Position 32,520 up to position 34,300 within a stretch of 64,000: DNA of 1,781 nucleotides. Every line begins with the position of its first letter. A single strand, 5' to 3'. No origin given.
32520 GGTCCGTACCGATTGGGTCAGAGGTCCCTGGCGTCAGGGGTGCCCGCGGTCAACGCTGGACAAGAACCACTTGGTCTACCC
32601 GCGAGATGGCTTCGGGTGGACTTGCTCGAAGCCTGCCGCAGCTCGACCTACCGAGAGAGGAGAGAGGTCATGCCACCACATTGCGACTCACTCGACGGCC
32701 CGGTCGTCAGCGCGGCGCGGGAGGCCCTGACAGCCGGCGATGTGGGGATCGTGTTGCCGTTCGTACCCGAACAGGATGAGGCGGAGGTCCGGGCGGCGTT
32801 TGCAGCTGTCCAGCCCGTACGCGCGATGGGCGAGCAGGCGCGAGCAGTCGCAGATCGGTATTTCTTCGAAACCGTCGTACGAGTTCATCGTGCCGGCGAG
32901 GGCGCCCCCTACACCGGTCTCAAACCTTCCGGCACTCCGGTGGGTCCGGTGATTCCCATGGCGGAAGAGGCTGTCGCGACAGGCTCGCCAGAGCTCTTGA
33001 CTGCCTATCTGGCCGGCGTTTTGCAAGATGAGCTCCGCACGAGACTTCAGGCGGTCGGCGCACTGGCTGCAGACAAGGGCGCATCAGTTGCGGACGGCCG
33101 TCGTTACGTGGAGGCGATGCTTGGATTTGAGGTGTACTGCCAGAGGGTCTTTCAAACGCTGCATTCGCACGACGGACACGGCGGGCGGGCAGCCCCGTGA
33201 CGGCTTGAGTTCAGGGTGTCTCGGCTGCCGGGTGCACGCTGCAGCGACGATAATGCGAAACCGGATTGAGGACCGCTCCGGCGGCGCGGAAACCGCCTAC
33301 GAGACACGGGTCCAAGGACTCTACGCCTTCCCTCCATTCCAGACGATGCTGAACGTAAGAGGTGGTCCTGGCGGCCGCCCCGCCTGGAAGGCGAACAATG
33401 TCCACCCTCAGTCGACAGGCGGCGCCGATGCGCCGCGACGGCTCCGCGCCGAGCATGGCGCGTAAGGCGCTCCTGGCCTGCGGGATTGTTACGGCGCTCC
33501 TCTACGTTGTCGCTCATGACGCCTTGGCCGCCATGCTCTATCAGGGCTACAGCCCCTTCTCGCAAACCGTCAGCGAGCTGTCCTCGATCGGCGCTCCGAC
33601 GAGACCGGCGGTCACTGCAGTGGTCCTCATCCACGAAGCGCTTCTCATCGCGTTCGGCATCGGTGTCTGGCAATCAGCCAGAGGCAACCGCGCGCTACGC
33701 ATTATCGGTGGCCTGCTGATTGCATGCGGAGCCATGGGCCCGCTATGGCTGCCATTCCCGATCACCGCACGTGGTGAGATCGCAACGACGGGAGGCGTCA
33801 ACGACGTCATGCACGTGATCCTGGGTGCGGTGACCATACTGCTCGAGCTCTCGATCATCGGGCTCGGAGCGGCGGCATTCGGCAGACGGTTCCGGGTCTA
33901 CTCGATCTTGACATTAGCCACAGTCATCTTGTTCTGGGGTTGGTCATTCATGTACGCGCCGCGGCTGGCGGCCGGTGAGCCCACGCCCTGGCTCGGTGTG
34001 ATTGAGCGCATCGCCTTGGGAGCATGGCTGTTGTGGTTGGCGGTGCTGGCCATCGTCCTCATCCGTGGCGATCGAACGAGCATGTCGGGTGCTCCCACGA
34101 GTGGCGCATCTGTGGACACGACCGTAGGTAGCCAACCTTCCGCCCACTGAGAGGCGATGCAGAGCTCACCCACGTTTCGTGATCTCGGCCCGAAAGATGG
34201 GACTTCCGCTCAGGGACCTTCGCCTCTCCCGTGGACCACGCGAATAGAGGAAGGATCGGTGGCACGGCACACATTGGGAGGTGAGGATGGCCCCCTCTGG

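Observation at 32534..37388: Four consecutive same-strand genes, each with its own box: DUF6448-like, DUF998 membrane protein, PaaK-like adenylating enzyme, class-A beta-lactamase-fold lipoprotein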

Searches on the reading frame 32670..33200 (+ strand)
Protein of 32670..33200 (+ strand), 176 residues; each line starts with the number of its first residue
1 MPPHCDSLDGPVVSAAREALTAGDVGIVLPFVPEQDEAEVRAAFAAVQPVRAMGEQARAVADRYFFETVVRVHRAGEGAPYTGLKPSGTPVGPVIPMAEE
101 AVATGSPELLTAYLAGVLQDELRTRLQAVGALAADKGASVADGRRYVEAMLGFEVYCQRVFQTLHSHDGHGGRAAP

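Call 4: search_protein_families(library=pfam, proteins=[window:32670-33200:+], max_evalue=0.01)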
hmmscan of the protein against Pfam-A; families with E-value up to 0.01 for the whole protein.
window:32670-33200:+ (176 aa): 2 families
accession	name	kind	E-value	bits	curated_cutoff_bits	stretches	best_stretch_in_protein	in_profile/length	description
PF20046.4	DUF6448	-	2e-49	167.8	27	1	9-156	1-147/147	Family of unknown function (DUF6448)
PF04232.17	SpoVS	-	0.0019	18.3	24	1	106-166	10-70/83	Stage V sporulation protein S (SpoVS)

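Call 5: search_protein_families(library=ncbifam, proteins=[window:32670-33200:+], max_evalue=0.01)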
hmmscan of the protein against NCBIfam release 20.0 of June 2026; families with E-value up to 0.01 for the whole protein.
window:32670-33200:+ (176 aa): 0 families

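Call 42: find_homologous_proteins(query=window:32670-33200:+, max_evalue=0.001)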
Query window:32670-33200:+ (176 aa): 7139 proteins with E <= 0.001 among 8000 candidates; the best 120 are listed.
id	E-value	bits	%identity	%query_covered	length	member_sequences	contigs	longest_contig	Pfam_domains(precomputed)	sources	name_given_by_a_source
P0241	6.9e-108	376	99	100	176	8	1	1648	PF20046.5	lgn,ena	-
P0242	6.7e-87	308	84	98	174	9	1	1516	PF20046.5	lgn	-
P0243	2.5e-85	303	83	98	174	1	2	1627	PF20046.5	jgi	jgi:stage V sporulation protein SpoVS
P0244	4.2e-80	286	78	98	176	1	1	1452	PF20046.5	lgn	-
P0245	9.9e-79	281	78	98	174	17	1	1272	PF20046.5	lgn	-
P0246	1.4e-77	277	73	98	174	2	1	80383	PF20046.5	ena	-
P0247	1.8e-77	277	76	98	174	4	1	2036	PF20046.5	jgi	jgi:Family of unknown function (DUF6448)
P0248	3.0e-77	276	76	98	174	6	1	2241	PF20046.5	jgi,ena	-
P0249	2.5e-76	273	75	98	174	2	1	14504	PF20046.5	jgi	jgi:hypothetical protein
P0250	3.8e-76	273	76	98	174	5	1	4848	PF20046.5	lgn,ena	-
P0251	4.5e-76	272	74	98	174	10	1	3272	PF20046.5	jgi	jgi:Family of unknown function (DUF6448)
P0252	5.0e-76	272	75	98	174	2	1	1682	PF20046.5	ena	-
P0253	5.4e-76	272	74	98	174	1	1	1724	PF20046.5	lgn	-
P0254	6.0e-76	272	75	98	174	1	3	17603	PF20046.5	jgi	jgi:hypothetical protein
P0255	6.1e-76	272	75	98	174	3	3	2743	PF20046.5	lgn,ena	-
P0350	9.0e-64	232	67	94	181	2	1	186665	PF20046.5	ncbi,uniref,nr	ncbi:DUF6448 family protein [Nocardioides pocheonensis]|uniref:Uncharacterized protein n=1 Tax=Nocar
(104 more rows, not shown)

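Call 46: search_solved_structures(query=A3, max_evalue=10, show_alignments=2)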
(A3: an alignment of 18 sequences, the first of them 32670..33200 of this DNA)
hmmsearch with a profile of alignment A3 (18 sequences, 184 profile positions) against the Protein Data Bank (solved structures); distinct sequences matched with E-value up to 10: 1.
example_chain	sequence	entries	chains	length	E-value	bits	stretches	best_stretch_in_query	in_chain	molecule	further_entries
7v09_A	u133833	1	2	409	0.71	12.9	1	47-84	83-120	Multiple sugar transport system periplasmic sugar-binding protein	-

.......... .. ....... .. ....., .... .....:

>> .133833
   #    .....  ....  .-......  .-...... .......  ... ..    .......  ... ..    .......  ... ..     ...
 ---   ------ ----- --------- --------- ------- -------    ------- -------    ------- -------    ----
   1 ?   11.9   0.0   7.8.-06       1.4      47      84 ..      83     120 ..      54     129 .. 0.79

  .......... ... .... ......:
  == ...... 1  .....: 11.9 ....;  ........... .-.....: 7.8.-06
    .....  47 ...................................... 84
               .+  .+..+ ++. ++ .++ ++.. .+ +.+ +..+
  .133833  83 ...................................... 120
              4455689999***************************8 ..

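Call 47: find_encoding_contigs(protein=P0246, flank=7000, max_places=1)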
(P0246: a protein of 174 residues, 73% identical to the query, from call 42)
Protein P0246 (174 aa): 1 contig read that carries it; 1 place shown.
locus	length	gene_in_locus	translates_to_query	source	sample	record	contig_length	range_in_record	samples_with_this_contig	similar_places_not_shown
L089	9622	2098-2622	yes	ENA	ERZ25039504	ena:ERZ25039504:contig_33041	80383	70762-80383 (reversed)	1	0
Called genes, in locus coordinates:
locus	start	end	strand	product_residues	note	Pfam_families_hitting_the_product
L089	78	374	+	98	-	-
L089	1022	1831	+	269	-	-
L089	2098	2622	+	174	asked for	PF20046:DUF6448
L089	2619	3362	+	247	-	-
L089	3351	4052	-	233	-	PF04463:2-thiour_desulf (weak)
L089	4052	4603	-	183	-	-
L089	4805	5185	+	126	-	-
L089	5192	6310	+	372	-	-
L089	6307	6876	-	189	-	PF12724:Flavodoxin_5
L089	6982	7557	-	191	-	-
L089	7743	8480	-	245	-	PF18917:LiaI-LiaF-like_TM1 (weak), PF22570:LiaF-TM, PF09922:LiaF-like_C (weak)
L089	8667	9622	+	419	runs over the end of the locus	PF00561:Abhydrolase_1, PF12146:Hydrolase_4 (weak)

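Call 48: find_encoding_contigs(protein=P0350, flank=7000, max_places=1)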
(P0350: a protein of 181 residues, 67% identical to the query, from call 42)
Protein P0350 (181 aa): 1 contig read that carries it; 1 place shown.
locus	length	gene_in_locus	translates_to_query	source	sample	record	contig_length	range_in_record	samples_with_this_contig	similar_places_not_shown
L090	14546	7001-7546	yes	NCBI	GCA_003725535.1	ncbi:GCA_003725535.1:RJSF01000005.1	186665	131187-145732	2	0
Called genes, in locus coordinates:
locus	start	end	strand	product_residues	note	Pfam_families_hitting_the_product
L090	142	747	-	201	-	PF12802:MarR_2, PF13463:HTH_27 (faint), PF01047:MarR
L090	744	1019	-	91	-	-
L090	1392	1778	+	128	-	-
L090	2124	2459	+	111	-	-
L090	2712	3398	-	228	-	PF13185:GAF_2, PF03861:ANTAR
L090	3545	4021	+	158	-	-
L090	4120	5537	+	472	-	-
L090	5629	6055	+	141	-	PF02518:HATPase_c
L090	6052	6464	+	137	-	PF00072:Response_reg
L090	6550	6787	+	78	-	PF08281:Sigma70_r4_2 (weak), PF04545:Sigma70_r4 (weak), PF00196:GerE, PF13384:HTH_23 (faint)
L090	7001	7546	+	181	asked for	PF20046:DUF6448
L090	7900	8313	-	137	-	PF12680:SnoaL_2 (weak)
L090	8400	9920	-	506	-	PF13412:HTH_24 (faint), PF13487:HD_5, PF01966:HD, PF00196:GerE, PF13384:HTH_23 (weak)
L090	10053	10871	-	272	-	-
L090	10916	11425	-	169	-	PF04542:Sigma70_r2, PF13384:HTH_23 (faint), PF08281:Sigma70_r4_2, PF04545:Sigma70_r4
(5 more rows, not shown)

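Call 54: predict_structure(alignment_id=A3)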
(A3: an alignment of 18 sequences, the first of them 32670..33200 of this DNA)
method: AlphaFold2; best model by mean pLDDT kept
length: 176 residues; sequences in the alignment: 18
mean_pLDDT: 79.5   pTM: 0.45
mean pLDDT of the five models: 79.5, 74.0, 62.8, 52.6, 48.9
residues with pLDDT >= 90: 51; 70-90: 91; 50-70: 10; < 50: 24
segments of 3 or more residues with pLDDT < 50: 1-7, 79-88, 170-176
pLDDT, mean of each block of 10 residues (from residue 1): 47 91 95 91 94 85 86 71 44 78 89 86 90 93 85 80 69 43
secondary structure, 60 per line:
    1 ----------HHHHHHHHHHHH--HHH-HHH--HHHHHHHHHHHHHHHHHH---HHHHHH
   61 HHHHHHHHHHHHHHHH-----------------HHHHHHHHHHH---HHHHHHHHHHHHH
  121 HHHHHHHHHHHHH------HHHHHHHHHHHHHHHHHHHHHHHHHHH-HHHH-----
elements in order: H11-22 H34-51 H55-76 H94-104 H108-133 H140-166 H168-171

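Call 59: fold_search(model_id=the predicted structure, library=pdb)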
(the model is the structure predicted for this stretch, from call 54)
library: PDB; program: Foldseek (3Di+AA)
matches with E <= 10: 35; with E <= 0.001: 0
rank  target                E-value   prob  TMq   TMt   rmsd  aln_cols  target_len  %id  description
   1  7a73                  1.3e+00  0.28  0.25  0.15  10.2       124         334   10  Crystal structure of the two-domain cyclophilinA from Anabaena sp. (released 2021-10-06)
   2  8fbi                  3.7e+00  0.09  0.26  0.18  15.4       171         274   15  Improving the secretion of designed protein assemblies through negative design of cryptic transmembrane domains (released 2023-03-22)
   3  9grx_6                4.0e+00  0.11  0.19  0.25   8.0        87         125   11  NDH-PSI-LHCI supercomplex from S. oleracea (released 2025-02-12)
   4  9j38_A                4.4e+00  0.05  0.17  0.10  16.9       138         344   14  human KCNQ5-CaM in apo state (released 2025-04-16)
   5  8zwo_E                4.7e+00  0.41  0.28  0.15   3.6        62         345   14  Structure of CTF18-PCNA with ATP (released 2025-06-18)
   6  6me6_A                4.9e+00  0.05  0.21  0.09  19.1       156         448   15  XFEL crystal structure of human melatonin receptor MT2 in complex with 2-phenylmelatonin (released 2019-04-24)
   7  6vvo_E                6.1e+00  0.33  0.28  0.15   3.6        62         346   14  Structure of the human clamp loader (Replication Factor C, RFC) bound to the sliding clamp (Proliferating Cell Nuclear (released 2020-02-26)
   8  8umu_E                6.4e+00  0.28  0.27  0.15   3.7        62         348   14  Atomic model of the human CTF18-RFC-PCNA binary complex in the four-subunit binding state (state 3) (released 2024-05-08)
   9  3t46                  6.4e+00  0.11  0.23  0.44   6.6        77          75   10  Crystal structure of Staphylococcal Complement Inhibitor D (SCIN-D) at 1.5 Angstrom (released 2011-11-23)
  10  6pt2_A                6.4e+00  0.06  0.18  0.09  14.8       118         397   12  Crystal structure of the active delta opioid receptor in complex with the peptide agonist KGCHM07 (released 2019-12-11)
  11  7wff_g                6.8e+00  0.10  0.19  0.27   6.1        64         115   11  Subcomplexes B,M and L in the Cylic electron transfer supercomplex NDH-PSI from Arabidopsis (released 2022-03-16)
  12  5krv_B                6.8e+00  0.07  0.17  0.09   7.0        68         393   18  1-deoxy-D-xylulose 5-phosphate reductoisomerase from Vibrio vulnificus in complex Arginine (released 2017-07-12)
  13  9lj5_A                7.2e+00  0.03  0.17  0.11  19.3       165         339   15  Human KCNQ5-CaM-PIP2-HN37 complex in an open conformation. (released 2025-04-16)
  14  5krv_A                7.6e+00  0.06  0.17  0.09   7.1        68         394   18  1-deoxy-D-xylulose 5-phosphate reductoisomerase from Vibrio vulnificus in complex Arginine (released 2017-07-12)
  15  5kry_A                7.6e+00  0.05  0.17  0.10   7.6        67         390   15  1-deoxy-D-xylulose 5-phosphate reductoisomerase from Vibrio vulnificus (released 2017-07-12)
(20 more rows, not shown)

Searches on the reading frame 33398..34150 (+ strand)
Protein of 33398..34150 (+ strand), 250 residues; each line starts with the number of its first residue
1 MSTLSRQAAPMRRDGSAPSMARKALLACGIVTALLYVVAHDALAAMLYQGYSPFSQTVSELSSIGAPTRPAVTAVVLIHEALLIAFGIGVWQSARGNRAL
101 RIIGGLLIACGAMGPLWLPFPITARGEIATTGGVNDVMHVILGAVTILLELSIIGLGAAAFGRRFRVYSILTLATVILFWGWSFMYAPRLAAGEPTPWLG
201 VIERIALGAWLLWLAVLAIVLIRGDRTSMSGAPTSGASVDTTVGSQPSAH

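Call 4: search_protein_families(library=pfam, proteins=[window:33398-34150:+], max_evalue=0.01)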
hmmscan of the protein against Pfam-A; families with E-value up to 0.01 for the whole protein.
window:33398-34150:+ (250 aa): 2 families
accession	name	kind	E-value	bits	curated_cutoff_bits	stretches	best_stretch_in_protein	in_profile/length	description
PF06197.19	DUF998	-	1.1e-16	61.4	30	1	30-219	1-183/184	Protein of unknown function (DUF998)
PF23820.1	DUF7190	-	0.0069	16.9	27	0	141-198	7-63/66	Family of unknown function (DUF7190)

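Call 5: search_protein_families(library=ncbifam, proteins=[window:33398-34150:+], max_evalue=0.01)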
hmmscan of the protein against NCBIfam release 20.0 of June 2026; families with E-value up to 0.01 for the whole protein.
window:33398-34150:+ (250 aa): 0 families
